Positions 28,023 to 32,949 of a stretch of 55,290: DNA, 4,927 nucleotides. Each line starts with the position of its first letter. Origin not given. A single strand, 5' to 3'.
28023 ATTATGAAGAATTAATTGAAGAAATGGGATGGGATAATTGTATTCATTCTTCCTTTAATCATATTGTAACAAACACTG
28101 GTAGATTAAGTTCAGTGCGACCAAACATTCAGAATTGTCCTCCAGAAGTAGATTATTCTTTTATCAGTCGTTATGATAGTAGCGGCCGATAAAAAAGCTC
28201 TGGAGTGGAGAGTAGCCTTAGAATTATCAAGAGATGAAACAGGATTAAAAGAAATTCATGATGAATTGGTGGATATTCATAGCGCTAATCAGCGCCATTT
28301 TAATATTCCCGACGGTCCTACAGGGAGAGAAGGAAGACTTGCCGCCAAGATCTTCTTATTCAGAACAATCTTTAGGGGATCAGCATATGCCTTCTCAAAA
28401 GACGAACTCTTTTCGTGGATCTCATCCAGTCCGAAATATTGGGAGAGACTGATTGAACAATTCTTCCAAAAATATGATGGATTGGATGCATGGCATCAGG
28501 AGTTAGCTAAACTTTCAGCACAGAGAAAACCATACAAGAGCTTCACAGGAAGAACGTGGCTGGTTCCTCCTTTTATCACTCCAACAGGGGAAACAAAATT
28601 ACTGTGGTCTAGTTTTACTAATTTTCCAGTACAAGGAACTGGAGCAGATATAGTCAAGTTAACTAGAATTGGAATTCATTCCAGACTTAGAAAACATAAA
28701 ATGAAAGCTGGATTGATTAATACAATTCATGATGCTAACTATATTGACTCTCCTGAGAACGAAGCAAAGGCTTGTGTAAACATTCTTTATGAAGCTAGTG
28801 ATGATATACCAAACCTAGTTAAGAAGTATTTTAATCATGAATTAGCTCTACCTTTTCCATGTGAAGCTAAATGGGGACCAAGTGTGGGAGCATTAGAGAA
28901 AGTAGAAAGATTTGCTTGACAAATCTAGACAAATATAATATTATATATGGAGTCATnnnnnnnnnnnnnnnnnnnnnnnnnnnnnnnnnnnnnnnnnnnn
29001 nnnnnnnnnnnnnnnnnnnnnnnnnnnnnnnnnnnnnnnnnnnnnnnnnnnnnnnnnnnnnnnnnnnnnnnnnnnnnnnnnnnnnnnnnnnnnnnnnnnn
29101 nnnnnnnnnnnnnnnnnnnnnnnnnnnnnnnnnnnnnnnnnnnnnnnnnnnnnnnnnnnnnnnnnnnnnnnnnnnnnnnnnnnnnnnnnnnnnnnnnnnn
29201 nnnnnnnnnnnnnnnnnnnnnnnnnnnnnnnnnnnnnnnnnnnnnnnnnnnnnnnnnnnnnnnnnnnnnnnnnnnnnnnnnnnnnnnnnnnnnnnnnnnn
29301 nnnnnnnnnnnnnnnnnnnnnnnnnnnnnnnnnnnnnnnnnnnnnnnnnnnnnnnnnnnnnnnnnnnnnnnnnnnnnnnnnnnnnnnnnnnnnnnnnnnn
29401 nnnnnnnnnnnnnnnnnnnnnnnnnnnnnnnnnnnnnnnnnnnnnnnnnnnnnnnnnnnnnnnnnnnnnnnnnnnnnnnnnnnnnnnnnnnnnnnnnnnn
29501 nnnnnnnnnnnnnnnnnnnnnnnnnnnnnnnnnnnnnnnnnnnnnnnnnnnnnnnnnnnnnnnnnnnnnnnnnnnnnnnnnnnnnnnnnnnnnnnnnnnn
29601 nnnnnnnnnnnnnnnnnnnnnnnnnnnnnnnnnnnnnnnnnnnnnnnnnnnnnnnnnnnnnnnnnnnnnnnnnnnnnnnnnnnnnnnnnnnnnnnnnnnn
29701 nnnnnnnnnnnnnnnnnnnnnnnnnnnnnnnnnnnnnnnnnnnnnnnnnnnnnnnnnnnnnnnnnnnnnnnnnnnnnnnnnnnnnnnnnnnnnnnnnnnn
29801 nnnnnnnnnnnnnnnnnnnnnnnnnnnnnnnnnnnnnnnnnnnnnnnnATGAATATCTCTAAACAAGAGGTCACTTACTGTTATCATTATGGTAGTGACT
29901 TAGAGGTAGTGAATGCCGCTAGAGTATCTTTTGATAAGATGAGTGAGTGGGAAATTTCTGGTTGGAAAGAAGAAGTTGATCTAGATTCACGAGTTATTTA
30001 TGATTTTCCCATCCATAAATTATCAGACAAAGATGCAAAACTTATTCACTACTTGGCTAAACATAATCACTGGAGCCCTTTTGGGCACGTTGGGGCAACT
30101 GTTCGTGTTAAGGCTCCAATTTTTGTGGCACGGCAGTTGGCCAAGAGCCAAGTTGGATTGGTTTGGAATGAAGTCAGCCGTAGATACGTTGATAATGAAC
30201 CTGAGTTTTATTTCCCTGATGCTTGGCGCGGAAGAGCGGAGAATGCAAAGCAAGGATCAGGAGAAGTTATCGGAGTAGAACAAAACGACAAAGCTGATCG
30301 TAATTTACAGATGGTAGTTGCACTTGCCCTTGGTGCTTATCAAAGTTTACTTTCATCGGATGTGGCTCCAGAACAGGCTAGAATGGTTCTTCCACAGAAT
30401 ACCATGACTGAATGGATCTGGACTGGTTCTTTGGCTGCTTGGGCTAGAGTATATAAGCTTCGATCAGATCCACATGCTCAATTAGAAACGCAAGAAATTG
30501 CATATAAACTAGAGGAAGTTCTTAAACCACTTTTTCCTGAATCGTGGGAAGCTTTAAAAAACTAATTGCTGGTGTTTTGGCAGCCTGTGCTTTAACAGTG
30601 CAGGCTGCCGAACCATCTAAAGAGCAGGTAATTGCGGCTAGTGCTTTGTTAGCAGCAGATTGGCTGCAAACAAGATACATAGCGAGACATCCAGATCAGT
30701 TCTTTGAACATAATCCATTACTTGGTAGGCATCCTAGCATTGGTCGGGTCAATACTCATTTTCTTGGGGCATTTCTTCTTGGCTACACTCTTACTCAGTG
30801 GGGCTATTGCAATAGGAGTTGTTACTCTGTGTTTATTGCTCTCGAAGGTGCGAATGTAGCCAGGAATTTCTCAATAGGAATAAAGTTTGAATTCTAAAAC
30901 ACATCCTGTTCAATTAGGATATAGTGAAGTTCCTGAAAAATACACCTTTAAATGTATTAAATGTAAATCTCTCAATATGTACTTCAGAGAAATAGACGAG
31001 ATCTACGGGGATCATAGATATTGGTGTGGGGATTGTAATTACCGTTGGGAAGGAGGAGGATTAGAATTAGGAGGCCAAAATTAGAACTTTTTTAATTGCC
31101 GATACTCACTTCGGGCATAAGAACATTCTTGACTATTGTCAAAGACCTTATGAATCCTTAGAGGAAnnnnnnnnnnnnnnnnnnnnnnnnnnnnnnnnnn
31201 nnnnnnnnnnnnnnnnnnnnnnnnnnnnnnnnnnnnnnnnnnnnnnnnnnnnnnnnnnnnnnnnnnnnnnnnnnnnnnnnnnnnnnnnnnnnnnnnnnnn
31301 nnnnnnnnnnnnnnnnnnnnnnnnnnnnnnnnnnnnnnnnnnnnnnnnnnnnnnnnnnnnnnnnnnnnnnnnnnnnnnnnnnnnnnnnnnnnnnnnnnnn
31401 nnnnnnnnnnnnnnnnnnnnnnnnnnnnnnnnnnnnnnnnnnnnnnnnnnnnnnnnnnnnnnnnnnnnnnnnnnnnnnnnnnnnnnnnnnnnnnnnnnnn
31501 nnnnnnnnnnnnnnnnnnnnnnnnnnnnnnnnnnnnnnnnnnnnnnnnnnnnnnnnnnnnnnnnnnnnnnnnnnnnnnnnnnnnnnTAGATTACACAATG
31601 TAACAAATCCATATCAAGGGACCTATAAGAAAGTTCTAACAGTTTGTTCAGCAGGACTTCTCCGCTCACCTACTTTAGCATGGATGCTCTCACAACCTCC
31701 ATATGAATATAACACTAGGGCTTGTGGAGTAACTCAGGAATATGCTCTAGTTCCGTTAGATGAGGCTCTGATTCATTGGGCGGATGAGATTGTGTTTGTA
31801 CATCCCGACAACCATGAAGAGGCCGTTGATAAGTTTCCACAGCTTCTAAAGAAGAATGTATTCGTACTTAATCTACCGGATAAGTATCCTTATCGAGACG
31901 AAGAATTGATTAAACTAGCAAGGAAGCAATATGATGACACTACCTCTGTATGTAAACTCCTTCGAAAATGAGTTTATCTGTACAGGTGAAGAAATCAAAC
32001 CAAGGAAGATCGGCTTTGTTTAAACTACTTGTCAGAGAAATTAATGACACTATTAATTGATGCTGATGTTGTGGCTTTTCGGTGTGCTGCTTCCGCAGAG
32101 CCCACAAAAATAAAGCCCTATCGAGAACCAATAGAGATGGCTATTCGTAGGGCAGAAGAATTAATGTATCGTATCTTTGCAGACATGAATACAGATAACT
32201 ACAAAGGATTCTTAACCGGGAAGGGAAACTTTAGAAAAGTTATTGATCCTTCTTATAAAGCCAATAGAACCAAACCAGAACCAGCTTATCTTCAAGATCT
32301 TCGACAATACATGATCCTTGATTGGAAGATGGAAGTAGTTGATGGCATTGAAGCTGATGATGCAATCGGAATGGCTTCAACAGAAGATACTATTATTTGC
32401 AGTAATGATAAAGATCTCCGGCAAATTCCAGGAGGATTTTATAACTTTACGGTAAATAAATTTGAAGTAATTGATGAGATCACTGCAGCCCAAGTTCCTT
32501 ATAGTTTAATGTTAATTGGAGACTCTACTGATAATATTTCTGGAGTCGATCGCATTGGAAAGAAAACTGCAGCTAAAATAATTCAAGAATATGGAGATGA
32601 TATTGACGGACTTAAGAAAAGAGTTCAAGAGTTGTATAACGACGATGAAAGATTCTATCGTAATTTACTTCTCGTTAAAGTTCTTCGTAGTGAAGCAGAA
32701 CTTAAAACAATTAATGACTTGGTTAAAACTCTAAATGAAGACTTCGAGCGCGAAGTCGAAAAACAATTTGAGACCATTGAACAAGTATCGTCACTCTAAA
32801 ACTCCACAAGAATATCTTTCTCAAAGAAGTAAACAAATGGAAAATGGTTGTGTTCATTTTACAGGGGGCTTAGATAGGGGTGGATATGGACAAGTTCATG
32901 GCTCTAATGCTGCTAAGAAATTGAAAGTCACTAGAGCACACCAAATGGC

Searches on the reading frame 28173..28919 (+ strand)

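Call 30: search_protein_families(library=pfam, proteins=[window:28173-28919:+], max_evalue=0.001)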
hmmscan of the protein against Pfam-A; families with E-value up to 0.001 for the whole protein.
window:28173-28919:+ (248 aa): 1 family
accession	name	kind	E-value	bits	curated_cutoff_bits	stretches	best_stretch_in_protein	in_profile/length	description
PF00476.26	DNA_pol_A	-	1.2e-24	87.4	34.3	1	2-236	154-377/381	DNA polymerase family A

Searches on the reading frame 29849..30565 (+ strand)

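Call 30: search_protein_families(library=pfam, proteins=[window:29849-30565:+], max_evalue=0.001)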
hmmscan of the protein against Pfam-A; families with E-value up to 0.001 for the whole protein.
window:29849-30565:+ (238 aa): 1 family
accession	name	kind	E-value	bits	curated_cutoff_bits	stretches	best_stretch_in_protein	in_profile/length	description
PF02511.20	Thy1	-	1.5e-41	142.7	24.8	1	15-231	8-191/191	Thymidylate synthase complementing protein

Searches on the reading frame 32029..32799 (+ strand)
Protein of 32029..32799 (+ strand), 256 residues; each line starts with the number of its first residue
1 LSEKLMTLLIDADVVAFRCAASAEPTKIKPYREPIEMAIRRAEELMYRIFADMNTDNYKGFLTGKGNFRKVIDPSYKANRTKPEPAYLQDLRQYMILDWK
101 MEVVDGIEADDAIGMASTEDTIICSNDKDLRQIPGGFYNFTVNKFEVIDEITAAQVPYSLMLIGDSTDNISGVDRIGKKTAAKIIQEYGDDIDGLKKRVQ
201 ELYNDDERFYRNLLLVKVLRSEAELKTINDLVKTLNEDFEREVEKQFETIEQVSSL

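Call 30: search_protein_families(library=pfam, proteins=[window:32029-32799:+], max_evalue=0.001)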
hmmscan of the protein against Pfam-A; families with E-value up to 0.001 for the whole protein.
window:32029-32799:+ (256 aa): 2 families
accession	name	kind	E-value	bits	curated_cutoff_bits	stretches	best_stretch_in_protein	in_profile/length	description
PF01367.25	5_3_exonuc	-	1.3e-12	48.5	40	1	152-242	2-83/97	5'-3' exonuclease, C-terminal SAM fold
PF02739.22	5_3_exonuc_N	-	1.7e-11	44.5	34.3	1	7-134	2-138/164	5'-3' exonuclease, N-terminal resolvase-like domain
